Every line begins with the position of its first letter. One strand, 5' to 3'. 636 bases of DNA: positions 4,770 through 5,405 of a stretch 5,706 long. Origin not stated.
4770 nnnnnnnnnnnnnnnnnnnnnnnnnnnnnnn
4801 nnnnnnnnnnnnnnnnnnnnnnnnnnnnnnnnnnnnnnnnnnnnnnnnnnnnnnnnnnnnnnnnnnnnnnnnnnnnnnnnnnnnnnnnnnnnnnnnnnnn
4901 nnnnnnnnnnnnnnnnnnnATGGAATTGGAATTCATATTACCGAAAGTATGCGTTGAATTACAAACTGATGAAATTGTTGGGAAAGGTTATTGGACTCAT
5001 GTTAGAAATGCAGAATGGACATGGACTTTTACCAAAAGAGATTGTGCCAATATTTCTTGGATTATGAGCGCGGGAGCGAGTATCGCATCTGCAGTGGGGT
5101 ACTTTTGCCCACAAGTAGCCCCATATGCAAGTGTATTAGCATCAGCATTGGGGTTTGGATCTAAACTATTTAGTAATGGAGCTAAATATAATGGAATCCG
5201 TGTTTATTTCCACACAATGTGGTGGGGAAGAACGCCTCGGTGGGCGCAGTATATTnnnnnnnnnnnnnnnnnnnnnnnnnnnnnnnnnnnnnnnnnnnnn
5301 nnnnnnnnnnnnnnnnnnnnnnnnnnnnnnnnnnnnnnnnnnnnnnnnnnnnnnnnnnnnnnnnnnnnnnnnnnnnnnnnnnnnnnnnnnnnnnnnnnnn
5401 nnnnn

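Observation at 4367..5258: Two paralogous, unusually long, Trp-rich leader peptides that may be an unrecognised bacteriocin family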

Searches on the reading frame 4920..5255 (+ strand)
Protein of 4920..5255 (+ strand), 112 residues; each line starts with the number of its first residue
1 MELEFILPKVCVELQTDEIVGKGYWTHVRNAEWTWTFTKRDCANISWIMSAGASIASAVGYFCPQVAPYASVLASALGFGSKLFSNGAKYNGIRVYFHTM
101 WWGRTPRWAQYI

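Call 4: search_protein_families(library=pfam, proteins=[window:4920-5255:+], max_evalue=1)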
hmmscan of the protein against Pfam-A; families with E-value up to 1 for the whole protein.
window:4920-5255:+ (112 aa): 0 families

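Call 5: search_protein_families(library=ncbifam, proteins=[window:4920-5255:+], max_evalue=1)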
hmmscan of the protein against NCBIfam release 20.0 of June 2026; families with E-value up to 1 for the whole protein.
window:4920-5255:+ (112 aa): 0 families

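Call 8: find_homologous_proteins(query=window:4920-5255:+, max_evalue=0.01)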
Query window:4920-5255:+ (112 aa): 4 proteins with E <= 0.01 among 8 candidates.
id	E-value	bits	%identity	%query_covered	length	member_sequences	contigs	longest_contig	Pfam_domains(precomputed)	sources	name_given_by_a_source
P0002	4.7e-73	261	100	100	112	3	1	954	-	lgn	-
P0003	7.7e-45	170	62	98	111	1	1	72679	-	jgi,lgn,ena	-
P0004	1.6e-40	156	59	98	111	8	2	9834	-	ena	-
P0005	7.1e-34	135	53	98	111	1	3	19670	-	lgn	-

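Call 12: find_encoding_contigs(protein=P0003, flank=8000, max_places=3)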
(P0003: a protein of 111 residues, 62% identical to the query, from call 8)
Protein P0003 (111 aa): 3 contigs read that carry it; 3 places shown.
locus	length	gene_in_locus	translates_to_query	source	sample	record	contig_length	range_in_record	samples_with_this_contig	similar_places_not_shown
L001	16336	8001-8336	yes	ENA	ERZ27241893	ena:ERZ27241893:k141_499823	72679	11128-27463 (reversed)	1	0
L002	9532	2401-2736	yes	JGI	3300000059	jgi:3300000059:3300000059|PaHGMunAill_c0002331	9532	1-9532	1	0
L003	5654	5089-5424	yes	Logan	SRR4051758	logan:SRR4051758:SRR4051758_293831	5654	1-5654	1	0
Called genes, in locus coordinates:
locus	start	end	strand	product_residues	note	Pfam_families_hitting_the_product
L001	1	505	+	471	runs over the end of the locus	PF02378:PTS_EIIC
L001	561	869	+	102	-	PF02255:PTS_IIA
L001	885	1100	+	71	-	-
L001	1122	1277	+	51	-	-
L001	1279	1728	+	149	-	PF11687:DUF3284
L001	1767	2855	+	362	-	PF19200:MupG_N, PF05913:MupG_C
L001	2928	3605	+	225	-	PF00392:GntR, PF07702:UTRA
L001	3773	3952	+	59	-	-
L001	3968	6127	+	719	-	PF03412:Peptidase_C39, PF00664:ABC_membrane, PF00005:ABC_tran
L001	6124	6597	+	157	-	-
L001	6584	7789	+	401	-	PF26002:Beta-barrel_AprE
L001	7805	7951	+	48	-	-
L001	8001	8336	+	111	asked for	-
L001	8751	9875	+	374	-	PF13393:tRNA-synt_His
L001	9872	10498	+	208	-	PF01634:HisG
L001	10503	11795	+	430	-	PF00815:Histidinol_dh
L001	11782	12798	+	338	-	PF00155:Aminotran_1_2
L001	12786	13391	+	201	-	PF00475:IGPD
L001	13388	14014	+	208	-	PF00117:GATase, PF01174:SNO (weak), PF07685:GATase_3 (weak)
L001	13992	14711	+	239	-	PF00977:His_biosynth, PF01207:Dus (faint)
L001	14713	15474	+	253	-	PF00977:His_biosynth, PF01207:Dus (faint), PF02581:TMP-TENI (faint)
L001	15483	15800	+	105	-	PF01502:PRA-CH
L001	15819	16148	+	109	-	PF01503:PRA-PH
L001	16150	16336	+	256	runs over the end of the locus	PF02811:PHP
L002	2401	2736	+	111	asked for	-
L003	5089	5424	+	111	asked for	-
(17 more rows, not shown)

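Call 13: find_encoding_contigs(protein=P0005, flank=8000, max_places=3)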
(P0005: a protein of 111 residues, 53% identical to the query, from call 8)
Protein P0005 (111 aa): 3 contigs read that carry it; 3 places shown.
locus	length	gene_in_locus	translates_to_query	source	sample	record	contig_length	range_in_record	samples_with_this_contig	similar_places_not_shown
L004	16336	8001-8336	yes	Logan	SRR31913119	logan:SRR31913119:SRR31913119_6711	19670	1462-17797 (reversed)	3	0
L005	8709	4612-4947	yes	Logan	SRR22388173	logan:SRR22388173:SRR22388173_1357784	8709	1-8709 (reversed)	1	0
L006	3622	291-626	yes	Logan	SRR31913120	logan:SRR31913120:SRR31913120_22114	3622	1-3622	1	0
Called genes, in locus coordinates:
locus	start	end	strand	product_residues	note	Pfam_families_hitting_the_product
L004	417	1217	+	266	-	PF03807:F420_oxidored, PF14748:P5CR_dimer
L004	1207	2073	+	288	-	PF02588:YitT_membrane, PF10035:DUF2179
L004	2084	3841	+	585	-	PF05960:DUF885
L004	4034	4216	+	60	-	-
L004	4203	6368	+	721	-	PF03412:Peptidase_C39, PF00664:ABC_membrane, PF00005:ABC_tran, PF02463:SMC_N (weak), PF13401:AAA_22 (weak)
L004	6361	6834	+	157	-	-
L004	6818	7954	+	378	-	-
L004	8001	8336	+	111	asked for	-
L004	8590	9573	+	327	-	PF16654:DAPDH_C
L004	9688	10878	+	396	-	PF01996:F420_ligase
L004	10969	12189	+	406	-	PF03721:UDPG_MGDP_dh_N, PF00984:UDPG_MGDP_dh, PF03720:UDPG_MGDP_dh_C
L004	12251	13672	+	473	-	PF03142:Chitin_synth_2 (faint), PF00535:Glycos_transf_2, PF01644:Chitin_synth_1 (faint), PF13641:Glyco_tranf_2_3, PF13632:Glyco_trans_2_3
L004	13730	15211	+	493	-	PF00370:FGGY_N, PF02782:FGGY_C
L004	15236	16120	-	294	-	PF00274:Glycolytic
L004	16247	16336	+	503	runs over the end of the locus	PF02878:PGM_PMM_I, PF02879:PGM_PMM_II, PF02880:PGM_PMM_III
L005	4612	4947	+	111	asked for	-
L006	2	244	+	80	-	?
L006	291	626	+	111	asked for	-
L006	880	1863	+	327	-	PF16654:DAPDH_C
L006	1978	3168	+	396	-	PF01996:F420_ligase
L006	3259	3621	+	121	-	?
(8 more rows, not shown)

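Call 16: search_protein_representatives(alignment_id=A1)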
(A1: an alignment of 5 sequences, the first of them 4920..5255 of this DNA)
Query: 5 sequences, 111 profile positions. Proteins with E-value up to 0.001 (for the whole library): 15; up to 1e-10: 3; up to 1e-30: 1. The best 15 are listed.
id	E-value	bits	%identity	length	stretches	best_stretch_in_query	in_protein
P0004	1.5e-56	206.0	-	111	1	1-111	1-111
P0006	1.4e-23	99.8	-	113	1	3-109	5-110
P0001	3.2e-23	98.6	-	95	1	1-110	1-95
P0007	7.3e-09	52.3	-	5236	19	15-93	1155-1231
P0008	1.0e-07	48.6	-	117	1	2-99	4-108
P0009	1.2e-06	45.2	-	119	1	3-99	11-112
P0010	3.7e-06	43.6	-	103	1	2-110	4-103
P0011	2.3e-05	41.1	-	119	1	1-97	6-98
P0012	2.9e-05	40.8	-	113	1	3-98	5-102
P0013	5.9e-05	39.8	-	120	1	2-100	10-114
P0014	6.1e-05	39.7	-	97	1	1-107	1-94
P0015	1.1e-04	38.8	-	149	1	3-94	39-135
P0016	2.8e-04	37.6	-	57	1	77-109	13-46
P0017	3.2e-04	37.4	-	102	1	1-101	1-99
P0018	7.8e-04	36.2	-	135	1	1-96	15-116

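Call 50: predict_structure(alignment_id=A6)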
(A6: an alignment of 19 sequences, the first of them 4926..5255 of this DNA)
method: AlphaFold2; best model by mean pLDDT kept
length: 110 residues; sequences in the alignment: 19
mean_pLDDT: 83.1   pTM: 0.65
mean pLDDT of the five models: 83.1, 81.5, 80.7, 78.6, 78.0
residues with pLDDT >= 90: 59; 70-90: 30; 50-70: 14; < 50: 7
segments of 3 or more residues with pLDDT < 50: 15-18
pLDDT, mean of each block of 10 residues (from residue 1): 56 49 78 91 93 91 91 93 92 90 89
secondary structure, 60 per line:
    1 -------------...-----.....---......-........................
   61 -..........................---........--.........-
elements in order: E22-26 E30-35 H37-60 H62-87 E91-98 E101-109

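Call 52: fold_search(model_id=the predicted structure, library=pdb)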
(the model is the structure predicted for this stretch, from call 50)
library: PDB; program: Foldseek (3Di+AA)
matches with E <= 10: 177; with E <= 0.001: 0
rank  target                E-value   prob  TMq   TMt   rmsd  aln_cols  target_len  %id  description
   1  6snr                  2.4e-01  0.84  0.41  0.13   9.5       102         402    7  Crystal structure of FemX (released 2020-09-09)
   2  5wks_A                1.1e+00  0.06  0.20  0.11  15.6       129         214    9  Crystal structure of chalcone isomerase engineered from ancestral inference complexed with naringenin (ancR1) (released 2018-05-09)
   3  2mq6_MODEL_1_A        1.3e+00  0.12  0.30  0.25   9.7       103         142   12  Solution structure of Y125F mutant of eRF1 N-domain (released 2015-06-17)
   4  7e38_B                1.3e+00  0.06  0.19  0.09  12.3        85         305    8  Crystal structure of deoxypodophyllotoxin synthase from Sinopodophyllum hexandrum in complex with yatein and succinate (released 2021-12-15)
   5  4l8j                  1.4e+00  0.30  0.41  0.15  11.1       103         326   10  Crystal structure of a Putative efflux transporter (BACEGG_01895) from Bacteroides eggerthii DSM 20697 at 2.06 A resolut (released 2013-07-03)
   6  6uti_O                1.4e+00  0.09  0.23  0.13  14.5       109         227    9  Allosteric coupling between alpha-rings of 20S proteasome, 20S proteasome with singly capped PAN complex (released 2020-09-09)
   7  1lrz                  1.5e+00  0.10  0.23  0.09   8.0        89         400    8  x-ray crystal structure of staphylococcus aureus femA (released 2002-09-04)
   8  8adn_J                1.5e+00  0.09  0.22  0.14  13.6       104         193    8  Vairimorpha necatrix 20S proteasome from spores (released 2022-11-23)
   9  3o9o_A                1.8e+00  0.66  0.39  0.46   6.7        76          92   13  Crystal Structure of GBS1074, an Esat-6 homologue from Group B Streptococcus (released 2010-11-10)
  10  8qaf                  1.8e+00  0.35  0.33  0.51   3.1        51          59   22  X-ray crystal structure of a de novo designed single-chain antiparallel 8-helix coiled-coil alpha-helical barrel, sc-apC (released 2024-07-03)
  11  8gym_B                1.8e+00  0.25  0.37  0.11  11.8        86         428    8  Cryo-EM structure of Tetrahymena thermophila respiratory mega-complex MC IV2+(I+III2+II)2 (released 2023-06-14)
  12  4eu2_A                1.8e+00  0.11  0.26  0.13  14.0       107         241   14  Crystal structure of 20s proteasome with novel inhibitor K-7174 (released 2013-05-01)
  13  4nnn_G                1.8e+00  0.10  0.26  0.13  13.9       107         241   14  yCP in complex with MG132 (released 2014-02-12)
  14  9d0t_C                2.0e+00  0.08  0.24  0.13  14.4       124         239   11  Proteasome core particle assembly intermediate Blm10:13S purified from Saccharomyces cerevisiae (released 2024-12-04)
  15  9o3f_W                2.1e+00  0.11  0.23  0.14  13.1        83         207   13  Plasmodium falciparum 20S proteasome bound to inhibitor 296 (released 2025-11-12)
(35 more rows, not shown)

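Call 80: fold_search(model_id=the predicted structure, library=viral)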
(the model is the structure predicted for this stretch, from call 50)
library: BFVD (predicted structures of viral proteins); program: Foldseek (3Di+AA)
matches with E <= 10: 304; with E <= 0.001: 0
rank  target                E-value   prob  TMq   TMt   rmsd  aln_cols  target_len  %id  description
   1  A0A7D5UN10            2.9e-01  0.47  0.38  0.25   7.6       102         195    8  (no name in the UniProt tables at hand)
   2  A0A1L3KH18            3.5e-01  1.00  0.38  0.06   0.4        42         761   21  (no name in the UniProt tables at hand)
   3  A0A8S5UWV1            4.5e-01  0.14  0.19  0.18  15.6       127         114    9  Uncharacterized protein [Siphoviridae sp. ctEP635]
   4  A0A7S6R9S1            4.8e-01  0.08  0.16  0.15  17.6       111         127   12  Uncharacterized protein [Klebsiella phage 066056]
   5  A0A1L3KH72            5.1e-01  0.87  0.38  0.04  10.5        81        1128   18  (no name in the UniProt tables at hand)
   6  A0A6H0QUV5            6.5e-01  0.47  0.38  0.38   6.2       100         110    9  (no name in the UniProt tables at hand)
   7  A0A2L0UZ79            6.9e-01  0.20  0.26  0.11   9.9        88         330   11  Uncharacterized protein [Agrobacterium phage Atu_ph07]
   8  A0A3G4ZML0            7.4e-01  0.20  0.28  0.05   8.7        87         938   13  Ankyrin [Terrestrivirus sp.]
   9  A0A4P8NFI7            7.8e-01  0.95  0.42  0.19   5.7        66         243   15  DNA-binding domain protein [Shewanella phage X14]
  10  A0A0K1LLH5            1.0e+00  0.47  0.42  0.30  14.3       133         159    6  Uncharacterized protein [Rhodobacter phage RcCronus]
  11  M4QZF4                1.1e+00  0.92  0.42  0.24   2.1        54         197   15  SMODS and SLOG-associating 2TM effector domain-containing protein [Tetraselmis viridis virus S1]
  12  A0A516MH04            1.1e+00  0.16  0.28  0.18  13.9        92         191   14  (no name in the UniProt tables at hand)
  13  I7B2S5                1.2e+00  0.96  0.38  0.55   1.4        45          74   22  Uncharacterized protein [Escherichia phage ECML-117]
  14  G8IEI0                1.3e+00  0.95  0.41  0.73   1.5        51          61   18  Uncharacterized protein [Mycobacterium phage Bongo]
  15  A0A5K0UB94            1.3e+00  0.16  0.27  0.10  11.1        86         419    8  Probable protein phosphatase 2C T23F11.1 [Yasminevirus sp. GU-2018]
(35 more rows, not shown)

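Call 82: find_encoding_contigs(protein=P0008, flank=3000, max_places=2)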
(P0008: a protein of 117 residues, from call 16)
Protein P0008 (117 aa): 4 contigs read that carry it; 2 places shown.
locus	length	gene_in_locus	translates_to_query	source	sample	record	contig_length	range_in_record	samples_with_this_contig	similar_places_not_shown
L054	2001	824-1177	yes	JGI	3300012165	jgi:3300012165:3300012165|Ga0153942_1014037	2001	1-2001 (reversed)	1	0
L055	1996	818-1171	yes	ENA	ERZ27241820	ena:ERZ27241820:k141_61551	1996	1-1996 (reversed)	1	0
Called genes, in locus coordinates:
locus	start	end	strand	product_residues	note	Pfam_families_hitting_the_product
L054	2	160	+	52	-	PF10397:ADSL_C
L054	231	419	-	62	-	-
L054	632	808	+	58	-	-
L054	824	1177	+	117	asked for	-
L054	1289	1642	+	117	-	-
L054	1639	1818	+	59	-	-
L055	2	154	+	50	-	?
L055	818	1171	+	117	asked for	-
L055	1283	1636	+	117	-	-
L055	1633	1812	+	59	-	-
